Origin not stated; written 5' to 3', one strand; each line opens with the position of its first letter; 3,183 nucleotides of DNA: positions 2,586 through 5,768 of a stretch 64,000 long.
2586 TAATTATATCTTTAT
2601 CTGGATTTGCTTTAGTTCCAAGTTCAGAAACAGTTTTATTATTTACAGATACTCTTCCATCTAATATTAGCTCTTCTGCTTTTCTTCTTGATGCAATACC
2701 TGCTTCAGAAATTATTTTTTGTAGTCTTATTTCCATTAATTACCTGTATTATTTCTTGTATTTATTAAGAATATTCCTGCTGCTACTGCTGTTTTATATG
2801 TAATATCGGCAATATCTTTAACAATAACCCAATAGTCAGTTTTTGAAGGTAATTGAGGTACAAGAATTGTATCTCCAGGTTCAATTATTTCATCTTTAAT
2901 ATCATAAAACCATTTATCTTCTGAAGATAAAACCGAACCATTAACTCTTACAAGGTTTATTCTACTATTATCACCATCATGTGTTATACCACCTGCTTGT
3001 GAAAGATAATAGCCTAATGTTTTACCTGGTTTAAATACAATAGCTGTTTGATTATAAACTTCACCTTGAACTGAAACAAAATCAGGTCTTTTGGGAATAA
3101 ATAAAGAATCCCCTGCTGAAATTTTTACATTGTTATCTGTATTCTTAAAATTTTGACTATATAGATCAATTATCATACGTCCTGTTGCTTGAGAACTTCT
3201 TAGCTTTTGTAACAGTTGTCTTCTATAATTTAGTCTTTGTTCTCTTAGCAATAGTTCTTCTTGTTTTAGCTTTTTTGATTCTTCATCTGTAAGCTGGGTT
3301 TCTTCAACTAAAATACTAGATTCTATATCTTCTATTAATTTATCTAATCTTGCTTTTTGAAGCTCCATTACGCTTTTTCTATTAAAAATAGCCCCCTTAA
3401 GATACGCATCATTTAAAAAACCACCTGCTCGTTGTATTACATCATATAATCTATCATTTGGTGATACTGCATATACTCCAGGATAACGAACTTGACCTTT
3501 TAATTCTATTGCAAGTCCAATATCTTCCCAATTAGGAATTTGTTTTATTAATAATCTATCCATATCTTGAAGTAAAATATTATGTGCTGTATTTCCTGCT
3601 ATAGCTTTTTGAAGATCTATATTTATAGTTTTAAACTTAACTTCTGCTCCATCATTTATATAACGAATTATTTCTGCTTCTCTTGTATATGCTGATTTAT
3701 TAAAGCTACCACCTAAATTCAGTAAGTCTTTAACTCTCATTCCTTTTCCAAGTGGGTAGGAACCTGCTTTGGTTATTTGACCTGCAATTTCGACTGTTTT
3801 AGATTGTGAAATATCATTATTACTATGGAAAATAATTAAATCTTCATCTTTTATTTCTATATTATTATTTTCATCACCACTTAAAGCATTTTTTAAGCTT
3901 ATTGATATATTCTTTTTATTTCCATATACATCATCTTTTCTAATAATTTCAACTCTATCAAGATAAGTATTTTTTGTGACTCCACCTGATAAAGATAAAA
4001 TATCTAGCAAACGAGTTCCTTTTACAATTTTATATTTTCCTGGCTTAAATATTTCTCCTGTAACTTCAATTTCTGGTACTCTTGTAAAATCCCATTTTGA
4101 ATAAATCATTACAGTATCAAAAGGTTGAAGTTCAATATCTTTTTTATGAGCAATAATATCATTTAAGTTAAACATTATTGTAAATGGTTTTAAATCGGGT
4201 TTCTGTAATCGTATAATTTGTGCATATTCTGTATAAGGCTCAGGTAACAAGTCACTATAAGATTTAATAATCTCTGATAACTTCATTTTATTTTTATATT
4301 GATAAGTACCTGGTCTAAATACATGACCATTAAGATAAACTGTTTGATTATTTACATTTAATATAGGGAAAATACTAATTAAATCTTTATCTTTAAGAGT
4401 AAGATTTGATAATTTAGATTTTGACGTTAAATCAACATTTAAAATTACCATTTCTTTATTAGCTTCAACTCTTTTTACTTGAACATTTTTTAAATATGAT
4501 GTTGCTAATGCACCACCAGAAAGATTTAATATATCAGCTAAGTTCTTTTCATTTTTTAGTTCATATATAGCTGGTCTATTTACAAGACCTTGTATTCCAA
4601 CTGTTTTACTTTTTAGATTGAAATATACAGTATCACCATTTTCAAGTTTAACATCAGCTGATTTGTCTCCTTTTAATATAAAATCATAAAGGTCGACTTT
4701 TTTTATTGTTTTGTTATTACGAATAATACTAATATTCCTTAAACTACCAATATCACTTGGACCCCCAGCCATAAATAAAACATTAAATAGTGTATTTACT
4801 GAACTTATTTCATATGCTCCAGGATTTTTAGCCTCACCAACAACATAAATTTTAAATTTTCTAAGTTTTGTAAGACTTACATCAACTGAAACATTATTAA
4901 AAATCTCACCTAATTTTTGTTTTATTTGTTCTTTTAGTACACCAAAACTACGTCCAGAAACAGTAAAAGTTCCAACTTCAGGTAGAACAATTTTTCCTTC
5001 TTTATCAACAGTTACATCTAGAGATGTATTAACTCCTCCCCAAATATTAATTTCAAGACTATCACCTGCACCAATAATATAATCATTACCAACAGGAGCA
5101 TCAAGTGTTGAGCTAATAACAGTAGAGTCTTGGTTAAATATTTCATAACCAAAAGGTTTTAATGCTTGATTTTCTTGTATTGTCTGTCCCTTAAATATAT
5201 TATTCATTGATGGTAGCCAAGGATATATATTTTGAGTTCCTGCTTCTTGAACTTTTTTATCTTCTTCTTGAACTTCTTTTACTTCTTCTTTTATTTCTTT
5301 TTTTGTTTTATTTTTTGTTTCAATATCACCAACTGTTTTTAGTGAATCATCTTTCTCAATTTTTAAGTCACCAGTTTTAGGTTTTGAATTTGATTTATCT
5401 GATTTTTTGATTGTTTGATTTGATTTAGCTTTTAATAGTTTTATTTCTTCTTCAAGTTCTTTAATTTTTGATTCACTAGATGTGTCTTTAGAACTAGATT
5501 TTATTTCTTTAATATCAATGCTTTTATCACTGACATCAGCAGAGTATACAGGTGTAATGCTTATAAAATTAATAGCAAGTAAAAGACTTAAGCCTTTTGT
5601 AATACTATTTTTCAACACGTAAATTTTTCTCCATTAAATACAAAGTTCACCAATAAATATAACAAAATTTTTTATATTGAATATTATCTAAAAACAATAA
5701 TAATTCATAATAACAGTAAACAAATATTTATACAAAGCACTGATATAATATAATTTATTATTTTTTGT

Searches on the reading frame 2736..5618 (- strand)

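Call 43: search_protein_families(library=pfam, proteins=[window:2736-5618:-], max_evalue=0.01)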
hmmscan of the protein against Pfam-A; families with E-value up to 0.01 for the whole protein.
window:2736-5618:- (960 aa): 3 families
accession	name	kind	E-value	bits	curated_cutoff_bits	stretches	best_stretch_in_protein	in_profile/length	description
PF10531.15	SLBB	-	1.2e-53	179.2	27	7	256-301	1-46/55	SLBB domain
PF22461.2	SLBB_2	-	1.3e-43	147.4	27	4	256-332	2-78/79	SLBB domain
PF02563.21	Poly_export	-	1.9e-17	63.6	28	1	175-249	2-76/77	Polysaccharide biosynthesis/export protein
